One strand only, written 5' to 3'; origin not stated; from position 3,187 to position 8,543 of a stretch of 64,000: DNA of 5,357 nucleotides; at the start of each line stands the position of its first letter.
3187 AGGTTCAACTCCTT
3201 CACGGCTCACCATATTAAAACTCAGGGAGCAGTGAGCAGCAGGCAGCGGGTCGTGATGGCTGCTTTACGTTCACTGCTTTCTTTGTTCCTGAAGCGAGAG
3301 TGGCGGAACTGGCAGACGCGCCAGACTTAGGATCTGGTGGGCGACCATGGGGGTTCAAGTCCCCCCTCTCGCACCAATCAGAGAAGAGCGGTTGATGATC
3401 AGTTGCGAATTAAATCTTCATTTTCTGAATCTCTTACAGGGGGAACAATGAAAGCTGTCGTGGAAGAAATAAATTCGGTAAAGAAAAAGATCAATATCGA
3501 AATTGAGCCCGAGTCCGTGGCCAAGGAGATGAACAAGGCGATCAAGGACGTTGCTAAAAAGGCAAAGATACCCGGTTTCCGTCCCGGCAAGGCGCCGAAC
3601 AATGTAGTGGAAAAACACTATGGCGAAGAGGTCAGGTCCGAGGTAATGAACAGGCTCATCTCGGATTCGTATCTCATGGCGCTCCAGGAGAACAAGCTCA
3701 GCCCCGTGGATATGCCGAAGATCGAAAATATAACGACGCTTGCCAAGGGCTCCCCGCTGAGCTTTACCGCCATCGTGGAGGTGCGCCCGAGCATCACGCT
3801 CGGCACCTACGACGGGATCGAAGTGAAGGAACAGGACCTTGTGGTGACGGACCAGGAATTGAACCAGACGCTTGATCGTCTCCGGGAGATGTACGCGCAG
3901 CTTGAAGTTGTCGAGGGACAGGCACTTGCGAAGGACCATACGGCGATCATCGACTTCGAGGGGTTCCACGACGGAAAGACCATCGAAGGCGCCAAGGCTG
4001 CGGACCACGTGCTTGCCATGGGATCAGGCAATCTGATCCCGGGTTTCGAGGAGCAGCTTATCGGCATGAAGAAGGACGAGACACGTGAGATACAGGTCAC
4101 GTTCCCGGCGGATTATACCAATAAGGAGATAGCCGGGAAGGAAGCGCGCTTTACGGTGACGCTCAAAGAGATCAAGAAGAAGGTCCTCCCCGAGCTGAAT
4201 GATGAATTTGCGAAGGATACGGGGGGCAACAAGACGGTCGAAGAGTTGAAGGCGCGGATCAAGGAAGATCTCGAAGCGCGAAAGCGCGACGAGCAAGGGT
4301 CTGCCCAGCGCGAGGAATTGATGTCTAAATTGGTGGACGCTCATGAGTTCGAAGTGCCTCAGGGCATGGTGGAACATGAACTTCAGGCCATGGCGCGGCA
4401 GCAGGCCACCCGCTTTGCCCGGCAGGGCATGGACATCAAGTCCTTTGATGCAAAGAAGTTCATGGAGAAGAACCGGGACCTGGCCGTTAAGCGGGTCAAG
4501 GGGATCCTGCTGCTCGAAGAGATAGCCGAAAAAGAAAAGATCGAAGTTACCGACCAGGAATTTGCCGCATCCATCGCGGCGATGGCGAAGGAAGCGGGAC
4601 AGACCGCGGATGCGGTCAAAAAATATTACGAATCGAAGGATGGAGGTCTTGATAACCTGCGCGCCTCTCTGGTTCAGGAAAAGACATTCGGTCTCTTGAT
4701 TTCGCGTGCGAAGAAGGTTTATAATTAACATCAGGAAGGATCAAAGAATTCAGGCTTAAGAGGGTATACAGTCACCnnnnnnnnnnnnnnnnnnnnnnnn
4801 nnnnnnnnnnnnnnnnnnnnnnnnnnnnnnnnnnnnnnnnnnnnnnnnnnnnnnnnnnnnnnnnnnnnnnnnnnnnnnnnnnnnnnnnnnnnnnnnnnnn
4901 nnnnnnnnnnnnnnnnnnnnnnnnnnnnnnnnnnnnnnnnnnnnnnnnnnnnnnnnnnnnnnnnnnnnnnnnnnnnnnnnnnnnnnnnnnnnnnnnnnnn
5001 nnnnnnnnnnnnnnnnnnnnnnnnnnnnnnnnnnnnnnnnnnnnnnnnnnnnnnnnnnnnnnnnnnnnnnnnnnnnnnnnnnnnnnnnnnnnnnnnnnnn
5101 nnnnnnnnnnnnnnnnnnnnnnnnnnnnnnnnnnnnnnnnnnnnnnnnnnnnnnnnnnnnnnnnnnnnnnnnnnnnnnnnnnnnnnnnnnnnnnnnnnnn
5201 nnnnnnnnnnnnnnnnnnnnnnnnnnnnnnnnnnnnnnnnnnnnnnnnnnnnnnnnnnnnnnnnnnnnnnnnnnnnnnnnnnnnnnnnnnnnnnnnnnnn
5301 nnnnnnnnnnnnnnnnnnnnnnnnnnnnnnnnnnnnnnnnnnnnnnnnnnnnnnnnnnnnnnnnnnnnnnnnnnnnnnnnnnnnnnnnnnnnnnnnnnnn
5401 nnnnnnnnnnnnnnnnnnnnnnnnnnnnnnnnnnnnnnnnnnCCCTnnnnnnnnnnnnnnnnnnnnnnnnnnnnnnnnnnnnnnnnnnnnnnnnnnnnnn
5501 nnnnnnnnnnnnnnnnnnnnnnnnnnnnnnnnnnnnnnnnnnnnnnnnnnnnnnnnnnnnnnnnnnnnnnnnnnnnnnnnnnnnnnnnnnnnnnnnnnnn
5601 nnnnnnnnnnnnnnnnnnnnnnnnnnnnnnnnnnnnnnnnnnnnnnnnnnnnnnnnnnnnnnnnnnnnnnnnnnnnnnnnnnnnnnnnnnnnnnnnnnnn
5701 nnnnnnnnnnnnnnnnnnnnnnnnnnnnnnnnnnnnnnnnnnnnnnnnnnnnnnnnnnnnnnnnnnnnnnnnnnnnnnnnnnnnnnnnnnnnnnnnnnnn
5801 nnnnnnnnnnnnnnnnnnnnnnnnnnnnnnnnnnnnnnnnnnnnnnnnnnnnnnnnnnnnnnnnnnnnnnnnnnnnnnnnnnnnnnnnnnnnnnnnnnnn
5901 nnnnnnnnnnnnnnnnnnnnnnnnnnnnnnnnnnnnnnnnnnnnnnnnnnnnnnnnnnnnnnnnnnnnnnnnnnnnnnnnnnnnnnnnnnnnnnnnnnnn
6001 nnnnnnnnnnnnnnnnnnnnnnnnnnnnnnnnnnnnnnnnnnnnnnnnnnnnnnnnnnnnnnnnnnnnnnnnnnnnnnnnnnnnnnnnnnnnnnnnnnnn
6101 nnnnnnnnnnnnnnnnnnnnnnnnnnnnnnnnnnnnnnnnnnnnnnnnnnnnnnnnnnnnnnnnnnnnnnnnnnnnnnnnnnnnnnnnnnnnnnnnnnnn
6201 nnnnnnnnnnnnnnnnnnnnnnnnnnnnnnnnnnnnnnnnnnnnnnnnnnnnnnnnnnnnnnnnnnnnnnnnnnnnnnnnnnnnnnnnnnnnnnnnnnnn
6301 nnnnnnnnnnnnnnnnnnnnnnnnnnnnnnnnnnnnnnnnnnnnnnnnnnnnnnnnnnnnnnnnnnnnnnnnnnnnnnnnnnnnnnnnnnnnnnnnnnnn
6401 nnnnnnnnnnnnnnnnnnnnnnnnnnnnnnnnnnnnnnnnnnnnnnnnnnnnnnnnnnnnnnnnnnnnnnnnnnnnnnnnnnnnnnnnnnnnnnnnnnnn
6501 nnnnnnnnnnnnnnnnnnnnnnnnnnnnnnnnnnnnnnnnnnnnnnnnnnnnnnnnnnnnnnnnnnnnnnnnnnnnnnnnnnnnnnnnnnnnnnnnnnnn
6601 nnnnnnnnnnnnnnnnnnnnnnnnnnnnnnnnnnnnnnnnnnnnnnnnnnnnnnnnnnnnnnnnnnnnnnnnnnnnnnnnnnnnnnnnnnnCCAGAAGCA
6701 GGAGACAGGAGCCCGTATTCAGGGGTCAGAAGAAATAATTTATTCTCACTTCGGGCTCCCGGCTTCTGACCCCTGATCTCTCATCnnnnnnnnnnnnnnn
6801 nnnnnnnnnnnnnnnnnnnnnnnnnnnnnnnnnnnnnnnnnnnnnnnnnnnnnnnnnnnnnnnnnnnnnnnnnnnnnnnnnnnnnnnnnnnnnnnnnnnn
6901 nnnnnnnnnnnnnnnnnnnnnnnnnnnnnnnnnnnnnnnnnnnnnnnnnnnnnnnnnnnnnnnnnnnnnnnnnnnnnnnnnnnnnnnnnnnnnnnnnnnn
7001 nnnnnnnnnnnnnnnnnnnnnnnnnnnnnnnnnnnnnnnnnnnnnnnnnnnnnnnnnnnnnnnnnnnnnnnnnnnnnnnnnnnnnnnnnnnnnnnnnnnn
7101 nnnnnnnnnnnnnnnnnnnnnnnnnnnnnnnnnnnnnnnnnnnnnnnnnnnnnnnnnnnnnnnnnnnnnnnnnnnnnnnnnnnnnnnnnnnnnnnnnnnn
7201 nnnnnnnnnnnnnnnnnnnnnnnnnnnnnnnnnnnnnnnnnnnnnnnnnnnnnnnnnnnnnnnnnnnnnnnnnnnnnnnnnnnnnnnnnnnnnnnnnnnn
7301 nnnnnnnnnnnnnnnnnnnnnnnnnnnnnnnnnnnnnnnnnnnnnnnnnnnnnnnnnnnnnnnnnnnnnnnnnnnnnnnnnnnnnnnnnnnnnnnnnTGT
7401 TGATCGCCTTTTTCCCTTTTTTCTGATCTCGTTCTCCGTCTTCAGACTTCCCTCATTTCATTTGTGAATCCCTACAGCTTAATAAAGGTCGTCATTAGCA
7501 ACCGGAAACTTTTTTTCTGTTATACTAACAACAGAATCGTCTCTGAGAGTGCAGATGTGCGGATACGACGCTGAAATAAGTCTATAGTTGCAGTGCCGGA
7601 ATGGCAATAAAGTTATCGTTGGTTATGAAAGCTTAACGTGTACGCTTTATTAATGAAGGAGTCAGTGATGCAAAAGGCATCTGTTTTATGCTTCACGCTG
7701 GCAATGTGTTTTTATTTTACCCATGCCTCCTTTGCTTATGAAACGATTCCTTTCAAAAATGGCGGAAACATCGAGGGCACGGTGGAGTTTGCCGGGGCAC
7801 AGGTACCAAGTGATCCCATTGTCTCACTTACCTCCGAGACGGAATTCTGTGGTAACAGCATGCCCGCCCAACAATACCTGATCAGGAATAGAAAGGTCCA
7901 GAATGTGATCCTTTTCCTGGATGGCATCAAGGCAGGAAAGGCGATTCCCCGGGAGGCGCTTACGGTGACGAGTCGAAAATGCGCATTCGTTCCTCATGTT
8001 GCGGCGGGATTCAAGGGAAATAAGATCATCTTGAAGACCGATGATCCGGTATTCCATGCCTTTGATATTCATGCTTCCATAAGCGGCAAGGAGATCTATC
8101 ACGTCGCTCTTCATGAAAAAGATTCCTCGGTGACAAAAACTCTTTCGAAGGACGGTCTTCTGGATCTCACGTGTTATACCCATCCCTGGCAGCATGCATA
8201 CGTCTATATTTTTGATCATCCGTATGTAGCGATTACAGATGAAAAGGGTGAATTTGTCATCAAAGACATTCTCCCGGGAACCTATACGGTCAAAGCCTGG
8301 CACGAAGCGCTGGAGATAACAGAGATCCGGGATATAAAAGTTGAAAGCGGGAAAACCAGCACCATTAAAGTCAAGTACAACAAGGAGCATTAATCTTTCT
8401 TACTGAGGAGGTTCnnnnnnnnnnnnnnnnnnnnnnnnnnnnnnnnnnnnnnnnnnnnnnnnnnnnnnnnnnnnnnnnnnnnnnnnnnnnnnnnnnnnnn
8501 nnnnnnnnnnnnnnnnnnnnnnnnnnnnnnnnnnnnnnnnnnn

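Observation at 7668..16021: Nine-gene 'rus-operon-like' module: cupredoxins, Cyc2-like cytochrome-porin, orphan bd-like oxidase and anchored c-cytochromes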

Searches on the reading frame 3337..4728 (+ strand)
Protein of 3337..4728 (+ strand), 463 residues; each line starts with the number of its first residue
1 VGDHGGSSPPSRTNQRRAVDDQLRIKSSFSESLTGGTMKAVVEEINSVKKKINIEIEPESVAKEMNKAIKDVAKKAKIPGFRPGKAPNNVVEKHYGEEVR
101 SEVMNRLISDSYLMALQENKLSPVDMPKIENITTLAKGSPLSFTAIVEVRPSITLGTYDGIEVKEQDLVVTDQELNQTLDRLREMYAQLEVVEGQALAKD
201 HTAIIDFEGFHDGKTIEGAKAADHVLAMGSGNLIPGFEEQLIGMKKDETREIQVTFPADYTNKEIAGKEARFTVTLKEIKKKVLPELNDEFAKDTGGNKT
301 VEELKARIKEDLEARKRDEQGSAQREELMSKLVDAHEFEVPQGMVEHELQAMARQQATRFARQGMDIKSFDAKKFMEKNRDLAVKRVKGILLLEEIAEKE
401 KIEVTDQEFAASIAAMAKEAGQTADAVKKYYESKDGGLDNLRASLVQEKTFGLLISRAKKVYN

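Call 77: search_protein_families(library=pfam, proteins=[window:3337-4728:+], max_evalue=0.00001)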
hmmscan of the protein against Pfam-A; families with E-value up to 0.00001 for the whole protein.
window:3337-4728:+ (463 aa): 3 families
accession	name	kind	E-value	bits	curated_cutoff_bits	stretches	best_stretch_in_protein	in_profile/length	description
PF05697.18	Trigger_N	-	1.3e-44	152.4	22.2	1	38-182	1-144/144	Bacterial trigger factor protein (TF)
PF05698.19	Trigger_C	-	3.2e-33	115.5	22.7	1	300-455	1-161/162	Bacterial trigger factor protein (TF) C-terminus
PF00254.34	FKBP_C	-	3.6e-14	53.3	21.1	1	197-277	5-94/94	FKBP-type peptidyl-prolyl cis-trans isomerase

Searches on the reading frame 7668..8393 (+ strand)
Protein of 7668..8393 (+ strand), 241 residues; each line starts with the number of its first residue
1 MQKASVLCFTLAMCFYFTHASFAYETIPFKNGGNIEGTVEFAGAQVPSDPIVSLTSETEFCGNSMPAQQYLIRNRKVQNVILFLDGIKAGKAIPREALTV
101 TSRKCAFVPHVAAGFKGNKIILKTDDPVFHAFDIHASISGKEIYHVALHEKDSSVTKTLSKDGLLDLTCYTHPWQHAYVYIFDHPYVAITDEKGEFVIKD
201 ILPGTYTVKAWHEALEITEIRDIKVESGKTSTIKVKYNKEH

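Call 3: search_protein_families(library=pfam, proteins=[window:7668-8393:+], max_evalue=0.1)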
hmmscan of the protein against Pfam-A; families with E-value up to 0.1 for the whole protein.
window:7668-8393:+ (241 aa): 6 families
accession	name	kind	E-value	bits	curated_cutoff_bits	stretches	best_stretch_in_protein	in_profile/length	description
PF13620.12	CarboxypepD_reg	-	1.6e-08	35.2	32.3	1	173-235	13-79/82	Carboxypeptidase regulatory-like domain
PF14686.12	fn3_3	-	2.1e-08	34.2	24.4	1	182-232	23-74/75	Polysaccharide lyase family 4, domain II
PF13715.12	CarbopepD_reg_2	-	0.0068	16.8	32.2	1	176-235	16-74/88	CarboxypepD_reg-like domain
PF09430.16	EMC7_beta-sandw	-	0.0079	16.8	26.6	1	179-237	14-72/122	ER membrane protein complex subunit 7, beta-sandwich domain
PF11008.14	DUF2846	-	0.034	14.7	34.3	0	193-232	38-75/92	Protein of unknown function (DUF2846)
PF17802.7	SpaA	-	0.056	14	23.1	0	188-209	36-57/91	Prealbumin-like fold domain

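Call 4: search_protein_families(library=ncbifam, proteins=[window:7668-8393:+], max_evalue=0.1)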
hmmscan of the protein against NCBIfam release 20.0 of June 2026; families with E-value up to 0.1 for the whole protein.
window:7668-8393:+ (241 aa): 1 family
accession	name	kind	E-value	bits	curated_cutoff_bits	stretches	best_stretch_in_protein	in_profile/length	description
NF047433.1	Lepto_7_Nterm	domain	0.004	16.8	43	1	13-39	4-30/63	LA_0442/LA_0875 N-terminal domain-containing protein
